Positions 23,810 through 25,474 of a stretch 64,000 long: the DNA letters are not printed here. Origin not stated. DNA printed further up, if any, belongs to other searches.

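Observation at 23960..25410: Threonine-synthase-family PLP enzyme with N-terminal Zn-ribbon embedded in the S10 ribosomal operon, followed by an internal promoter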

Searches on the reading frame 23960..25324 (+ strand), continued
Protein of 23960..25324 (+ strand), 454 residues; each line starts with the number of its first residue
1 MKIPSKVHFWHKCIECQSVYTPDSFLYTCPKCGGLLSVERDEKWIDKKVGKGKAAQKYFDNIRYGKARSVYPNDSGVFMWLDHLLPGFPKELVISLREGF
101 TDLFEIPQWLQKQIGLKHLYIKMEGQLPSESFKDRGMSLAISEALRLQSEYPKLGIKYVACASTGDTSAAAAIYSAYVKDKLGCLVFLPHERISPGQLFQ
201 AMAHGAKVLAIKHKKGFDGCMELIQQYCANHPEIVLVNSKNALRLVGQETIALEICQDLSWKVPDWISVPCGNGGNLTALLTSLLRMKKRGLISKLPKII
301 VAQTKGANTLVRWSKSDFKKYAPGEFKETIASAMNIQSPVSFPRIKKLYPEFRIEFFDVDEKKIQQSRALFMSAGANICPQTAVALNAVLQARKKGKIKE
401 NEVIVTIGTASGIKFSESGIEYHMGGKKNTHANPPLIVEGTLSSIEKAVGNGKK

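Call 17: list_cluster_members(proteins=[P0001, P0002, P0006])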
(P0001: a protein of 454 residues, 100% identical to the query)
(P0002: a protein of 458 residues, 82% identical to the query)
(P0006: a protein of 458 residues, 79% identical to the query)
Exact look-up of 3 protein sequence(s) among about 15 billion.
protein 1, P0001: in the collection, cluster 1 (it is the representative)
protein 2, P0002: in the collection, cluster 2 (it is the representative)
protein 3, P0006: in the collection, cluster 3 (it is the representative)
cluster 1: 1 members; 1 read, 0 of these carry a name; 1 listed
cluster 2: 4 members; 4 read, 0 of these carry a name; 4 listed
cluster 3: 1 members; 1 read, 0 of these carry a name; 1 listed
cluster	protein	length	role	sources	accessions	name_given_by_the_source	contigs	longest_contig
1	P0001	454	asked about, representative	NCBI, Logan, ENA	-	-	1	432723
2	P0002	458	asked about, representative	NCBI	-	-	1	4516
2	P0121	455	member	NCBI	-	-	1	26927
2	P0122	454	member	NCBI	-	-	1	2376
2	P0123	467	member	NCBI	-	-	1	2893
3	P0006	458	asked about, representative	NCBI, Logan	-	-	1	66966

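Call 20: search_solved_structures(query=window:23960-25324:+, max_evalue=1e-30, show_alignments=5)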
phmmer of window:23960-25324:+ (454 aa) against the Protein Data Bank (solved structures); distinct sequences matched with E-value up to 1e-30: 5.
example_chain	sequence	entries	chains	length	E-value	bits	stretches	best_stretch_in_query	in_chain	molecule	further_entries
1e5x_A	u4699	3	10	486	1.1e-69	238.8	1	19-442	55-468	THREONINE SYNTHASE | THREONINE SYNTHASE 1, CHLOROPLASTIC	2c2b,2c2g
2d1f_A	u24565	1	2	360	1.4e-44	156.1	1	92-421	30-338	Threonine synthase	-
2zsj_A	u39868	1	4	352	6.1e-43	150.7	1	84-420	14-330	Threonine synthase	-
6cgq_A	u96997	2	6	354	9.3e-43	150.1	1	83-421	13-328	Threonine synthase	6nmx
1uim_A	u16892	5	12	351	3.5e-36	128.4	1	83-414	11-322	Threonine Synthase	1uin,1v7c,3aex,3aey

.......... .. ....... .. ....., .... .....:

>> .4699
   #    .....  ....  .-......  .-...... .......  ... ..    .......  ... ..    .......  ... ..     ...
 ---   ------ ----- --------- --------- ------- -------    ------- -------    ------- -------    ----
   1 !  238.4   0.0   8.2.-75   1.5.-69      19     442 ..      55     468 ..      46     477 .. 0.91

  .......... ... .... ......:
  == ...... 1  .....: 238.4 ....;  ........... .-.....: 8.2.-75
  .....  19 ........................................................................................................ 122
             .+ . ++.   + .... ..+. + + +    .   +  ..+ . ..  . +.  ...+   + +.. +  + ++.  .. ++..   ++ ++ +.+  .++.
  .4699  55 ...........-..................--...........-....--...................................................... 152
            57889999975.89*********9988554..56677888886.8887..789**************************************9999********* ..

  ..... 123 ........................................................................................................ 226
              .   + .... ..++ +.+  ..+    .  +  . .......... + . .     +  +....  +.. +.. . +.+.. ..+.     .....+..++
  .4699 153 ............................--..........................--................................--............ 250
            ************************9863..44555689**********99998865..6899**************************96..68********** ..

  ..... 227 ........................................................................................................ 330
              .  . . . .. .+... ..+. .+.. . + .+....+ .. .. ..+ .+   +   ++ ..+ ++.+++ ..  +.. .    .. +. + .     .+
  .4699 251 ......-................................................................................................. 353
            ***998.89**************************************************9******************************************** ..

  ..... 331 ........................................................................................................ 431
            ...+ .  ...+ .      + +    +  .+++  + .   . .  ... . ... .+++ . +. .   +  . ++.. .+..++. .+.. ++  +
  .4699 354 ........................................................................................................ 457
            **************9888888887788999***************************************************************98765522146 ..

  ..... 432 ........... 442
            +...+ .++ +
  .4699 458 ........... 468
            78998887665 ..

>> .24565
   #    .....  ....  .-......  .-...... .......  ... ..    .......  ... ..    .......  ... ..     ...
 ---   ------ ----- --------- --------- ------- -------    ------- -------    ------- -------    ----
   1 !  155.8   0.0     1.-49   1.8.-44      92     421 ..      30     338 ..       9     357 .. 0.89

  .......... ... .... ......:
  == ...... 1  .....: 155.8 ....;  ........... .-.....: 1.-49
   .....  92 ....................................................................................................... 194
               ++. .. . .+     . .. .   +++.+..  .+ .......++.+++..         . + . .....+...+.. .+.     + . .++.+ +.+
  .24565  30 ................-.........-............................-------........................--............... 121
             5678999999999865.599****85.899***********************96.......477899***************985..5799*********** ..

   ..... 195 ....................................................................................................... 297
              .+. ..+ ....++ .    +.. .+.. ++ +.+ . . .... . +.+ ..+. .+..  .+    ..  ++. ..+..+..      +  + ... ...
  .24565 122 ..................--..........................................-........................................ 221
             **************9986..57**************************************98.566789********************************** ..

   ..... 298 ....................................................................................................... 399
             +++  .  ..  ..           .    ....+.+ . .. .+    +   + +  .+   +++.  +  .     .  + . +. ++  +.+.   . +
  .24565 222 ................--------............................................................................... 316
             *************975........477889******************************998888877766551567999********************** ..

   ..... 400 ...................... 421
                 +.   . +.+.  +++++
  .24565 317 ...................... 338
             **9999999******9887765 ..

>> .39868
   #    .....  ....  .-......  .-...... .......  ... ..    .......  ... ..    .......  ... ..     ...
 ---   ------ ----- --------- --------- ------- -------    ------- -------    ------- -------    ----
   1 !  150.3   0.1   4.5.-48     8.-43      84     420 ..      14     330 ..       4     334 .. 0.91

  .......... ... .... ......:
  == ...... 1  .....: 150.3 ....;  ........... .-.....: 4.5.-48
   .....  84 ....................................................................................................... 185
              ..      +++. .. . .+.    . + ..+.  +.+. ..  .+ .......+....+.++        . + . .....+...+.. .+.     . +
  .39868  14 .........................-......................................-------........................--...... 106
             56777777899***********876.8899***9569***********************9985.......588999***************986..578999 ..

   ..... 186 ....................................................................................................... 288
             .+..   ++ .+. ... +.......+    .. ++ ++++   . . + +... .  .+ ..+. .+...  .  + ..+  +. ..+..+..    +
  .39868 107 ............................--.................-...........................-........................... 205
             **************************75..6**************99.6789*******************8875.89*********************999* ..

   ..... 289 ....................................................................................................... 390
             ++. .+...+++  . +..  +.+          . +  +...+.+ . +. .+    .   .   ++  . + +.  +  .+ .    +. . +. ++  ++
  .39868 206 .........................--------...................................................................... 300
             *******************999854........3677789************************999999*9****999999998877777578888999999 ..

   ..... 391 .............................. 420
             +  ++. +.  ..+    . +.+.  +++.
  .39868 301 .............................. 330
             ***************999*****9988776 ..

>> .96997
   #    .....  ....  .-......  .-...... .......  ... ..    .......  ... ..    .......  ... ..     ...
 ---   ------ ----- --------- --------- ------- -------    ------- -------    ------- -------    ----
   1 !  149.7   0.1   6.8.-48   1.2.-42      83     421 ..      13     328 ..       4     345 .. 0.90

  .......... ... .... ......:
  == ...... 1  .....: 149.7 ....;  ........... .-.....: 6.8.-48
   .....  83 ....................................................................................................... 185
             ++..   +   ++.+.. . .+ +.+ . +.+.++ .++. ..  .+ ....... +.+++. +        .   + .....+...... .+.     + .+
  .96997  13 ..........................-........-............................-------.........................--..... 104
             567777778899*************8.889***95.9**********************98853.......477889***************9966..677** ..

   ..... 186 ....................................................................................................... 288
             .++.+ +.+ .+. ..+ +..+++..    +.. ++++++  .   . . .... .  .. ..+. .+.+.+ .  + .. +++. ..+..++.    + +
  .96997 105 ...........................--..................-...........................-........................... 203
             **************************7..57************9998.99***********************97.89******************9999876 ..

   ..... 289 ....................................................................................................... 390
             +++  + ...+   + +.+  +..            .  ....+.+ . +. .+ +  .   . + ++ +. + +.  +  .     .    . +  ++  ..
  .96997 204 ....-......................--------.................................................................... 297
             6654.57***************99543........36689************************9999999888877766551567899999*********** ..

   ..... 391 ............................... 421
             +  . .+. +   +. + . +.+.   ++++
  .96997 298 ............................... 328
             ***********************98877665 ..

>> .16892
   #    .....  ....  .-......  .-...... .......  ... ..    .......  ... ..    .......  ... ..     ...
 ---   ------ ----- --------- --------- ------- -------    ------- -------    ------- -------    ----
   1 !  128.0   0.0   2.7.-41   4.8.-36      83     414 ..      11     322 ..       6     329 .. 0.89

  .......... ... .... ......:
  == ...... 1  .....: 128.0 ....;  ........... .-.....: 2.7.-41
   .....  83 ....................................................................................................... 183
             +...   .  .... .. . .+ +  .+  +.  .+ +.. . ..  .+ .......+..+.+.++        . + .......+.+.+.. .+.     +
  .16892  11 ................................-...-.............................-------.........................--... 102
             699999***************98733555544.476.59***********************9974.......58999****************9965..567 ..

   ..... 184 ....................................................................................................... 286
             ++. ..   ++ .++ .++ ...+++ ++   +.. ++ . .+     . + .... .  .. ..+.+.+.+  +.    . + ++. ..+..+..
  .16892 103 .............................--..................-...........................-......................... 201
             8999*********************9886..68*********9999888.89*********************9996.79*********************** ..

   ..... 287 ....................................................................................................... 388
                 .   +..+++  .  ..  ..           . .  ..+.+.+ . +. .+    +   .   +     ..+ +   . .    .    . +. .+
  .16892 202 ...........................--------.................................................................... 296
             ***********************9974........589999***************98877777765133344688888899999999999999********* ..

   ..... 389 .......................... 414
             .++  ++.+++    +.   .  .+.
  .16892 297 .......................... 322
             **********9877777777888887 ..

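Call 26: find_related_loci(query=A1, collection=metagenome_contigs, flank=6000)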
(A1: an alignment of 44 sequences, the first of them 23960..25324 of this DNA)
Query A1 (454 aa) in metagenome_contigs; peptide patterns used: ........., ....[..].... (x = any residue, [..] = any of these).
600 stretches matched a pattern (row limit reached: there are more); 586 encode a relative of the query (tblastn E <= 1e-3); the best 80 are kept; 80 distinct loci.
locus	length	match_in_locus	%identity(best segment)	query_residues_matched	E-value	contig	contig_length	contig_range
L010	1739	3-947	71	135-449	1e-170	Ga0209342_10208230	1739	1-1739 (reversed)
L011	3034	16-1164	55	71-451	6e-142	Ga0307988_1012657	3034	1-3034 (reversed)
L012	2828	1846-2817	56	1-322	4e-123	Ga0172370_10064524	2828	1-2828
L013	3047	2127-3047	57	7-311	5e-115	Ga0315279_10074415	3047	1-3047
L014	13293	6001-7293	38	10-449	2e-85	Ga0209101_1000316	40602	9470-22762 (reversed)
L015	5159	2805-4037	39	2-423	1e-83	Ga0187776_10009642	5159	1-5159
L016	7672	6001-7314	36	10-452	6e-83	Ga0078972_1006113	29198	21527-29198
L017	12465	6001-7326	36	4-454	8e-83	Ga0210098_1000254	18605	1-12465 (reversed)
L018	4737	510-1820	37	4-449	2e-82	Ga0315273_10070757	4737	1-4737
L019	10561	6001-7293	38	10-449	1e-81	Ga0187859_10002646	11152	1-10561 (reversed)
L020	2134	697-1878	40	33-450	2e-84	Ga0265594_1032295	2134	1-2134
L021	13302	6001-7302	36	7-449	4e-81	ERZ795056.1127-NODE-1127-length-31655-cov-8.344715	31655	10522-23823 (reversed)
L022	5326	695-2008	37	3-449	4e-81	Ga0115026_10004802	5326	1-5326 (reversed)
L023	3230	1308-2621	36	8-454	7e-82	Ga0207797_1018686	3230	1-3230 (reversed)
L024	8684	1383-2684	36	7-449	4e-81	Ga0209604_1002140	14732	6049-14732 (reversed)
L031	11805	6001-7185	39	12-425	5e-81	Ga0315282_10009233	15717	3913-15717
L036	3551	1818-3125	37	10-454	3e-80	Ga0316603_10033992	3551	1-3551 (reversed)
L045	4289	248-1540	36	10-449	1e-78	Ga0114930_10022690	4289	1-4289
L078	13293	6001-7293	36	10-449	3e-77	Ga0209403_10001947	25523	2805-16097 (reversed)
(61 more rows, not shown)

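Call 33: search_protein_families(library=pfam, proteins=[L017:7343-8551:+, L017:4279-5604:-, L021:4721-6001:+, L021:7336-8163:+, L014:4677-5924:+, L014:7369-8841:+, L031:7419-8711:+, L045:1552-3045:+, L036:554-1765:+, L078:7339-8247:+], max_evalue=0.00001)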
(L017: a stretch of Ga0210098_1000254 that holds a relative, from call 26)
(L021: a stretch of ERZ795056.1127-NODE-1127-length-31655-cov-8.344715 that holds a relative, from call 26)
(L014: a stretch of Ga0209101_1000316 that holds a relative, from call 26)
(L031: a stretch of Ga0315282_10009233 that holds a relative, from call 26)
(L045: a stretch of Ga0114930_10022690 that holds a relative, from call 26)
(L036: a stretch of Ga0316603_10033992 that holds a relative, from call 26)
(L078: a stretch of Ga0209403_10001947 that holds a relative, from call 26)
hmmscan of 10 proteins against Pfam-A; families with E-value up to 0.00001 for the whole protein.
L017:7343-8551:+ (402 aa): 3 families
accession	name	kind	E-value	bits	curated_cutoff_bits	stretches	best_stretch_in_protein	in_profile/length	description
PF01053.26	Cys_Met_Meta_PP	-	3.7e-129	431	27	1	15-399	2-380/381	Cys/Met metabolism PLP-dependent enzyme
PF00155.27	Aminotran_1_2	-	9.8e-11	41.9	19.7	1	40-195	10-187/361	Aminotransferase class I and II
PF01041.23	DegT_DnrJ_EryC1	-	4.9e-07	29.7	19.8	1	72-198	23-150/360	DegT/DnrJ/EryC1/StrS aminotransferase family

L017:4279-5604:- (441 aa): 2 families
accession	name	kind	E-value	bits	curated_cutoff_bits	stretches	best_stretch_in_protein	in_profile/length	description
PF03734.19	YkuD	-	8.4e-23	82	23.4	1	126-262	2-146/146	L,D-transpeptidase catalytic domain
PF05036.18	SPOR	-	2.9e-10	40.8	21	1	366-435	5-75/76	SPOR domain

L021:4721-6001:+ (426 aa): 3 families
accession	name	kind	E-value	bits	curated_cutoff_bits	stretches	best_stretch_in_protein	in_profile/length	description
PF00742.24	Homoserine_dh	-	4.1e-61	206.2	22.9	1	137-315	1-173/173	Homoserine dehydrogenase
PF03447.22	NAD_binding_3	-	1.1e-18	68.4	24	1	11-128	1-115/116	Homoserine dehydrogenase, NAD binding domain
PF01842.31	ACT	-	1.5e-06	28.3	27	1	349-408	4-60/66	ACT domain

L021:7336-8163:+ (275 aa): 0 families

L014:4677-5924:+ (415 aa): 2 families
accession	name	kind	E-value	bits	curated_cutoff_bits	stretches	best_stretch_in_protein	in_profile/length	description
PF00208.27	ELFV_dehydrog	-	3.3e-73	246.8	23.4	1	180-413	1-241/241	Glutamate/Leucine/Phenylalanine/Valine dehydrogenase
PF02812.23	ELFV_dehydrog_N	-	4.2e-53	178.9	25.3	1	34-161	1-128/129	Glu/Leu/Phe/Val dehydrogenase, dimerisation domain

L014:7369-8841:+ (490 aa): 4 families
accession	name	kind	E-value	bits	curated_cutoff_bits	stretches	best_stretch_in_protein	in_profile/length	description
PF22468.2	ACT_9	-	5.5e-49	164.2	27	2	426-485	2-61/61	ACT domain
PF00696.33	AA_kinase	-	3.1e-48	165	24.9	1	17-310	5-234/234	Amino acid kinase family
PF13840.12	ACT_7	-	1.7e-24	85.9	27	2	418-482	2-64/65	ACT domain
PF01842.31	ACT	-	4.9e-22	77.8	27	2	432-485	7-65/66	ACT domain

L031:7419-8711:+ (430 aa): 1 family
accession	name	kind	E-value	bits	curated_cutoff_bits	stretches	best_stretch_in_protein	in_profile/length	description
PF13810.12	DUF4185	-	1.6e-11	44.4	39.5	1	171-379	93-282/309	Domain of unknown function (DUF4185)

L045:1552-3045:+ (497 aa): 5 families
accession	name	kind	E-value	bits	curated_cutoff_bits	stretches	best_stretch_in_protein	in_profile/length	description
PF00696.33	AA_kinase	-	1.4e-48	166.1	24.9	1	19-312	5-234/234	Amino acid kinase family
PF22468.2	ACT_9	-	1.9e-46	156.1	27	2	428-487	2-61/61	ACT domain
PF13840.12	ACT_7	-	8.4e-27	93.2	27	2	420-484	2-64/65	ACT domain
PF01842.31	ACT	-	1.4e-18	66.8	27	2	434-485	7-63/66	ACT domain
PF13740.12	ACT_6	-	4.9e-07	30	23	0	439-483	14-58/76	ACT domain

L036:554-1765:+ (403 aa): 0 families

L078:7339-8247:+ (302 aa): 1 family
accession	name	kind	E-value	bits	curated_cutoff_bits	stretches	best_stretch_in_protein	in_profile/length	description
PF00248.27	Aldo_ket_red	-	5e-34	118.1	24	1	19-288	1-286/291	Aldo/keto reductase family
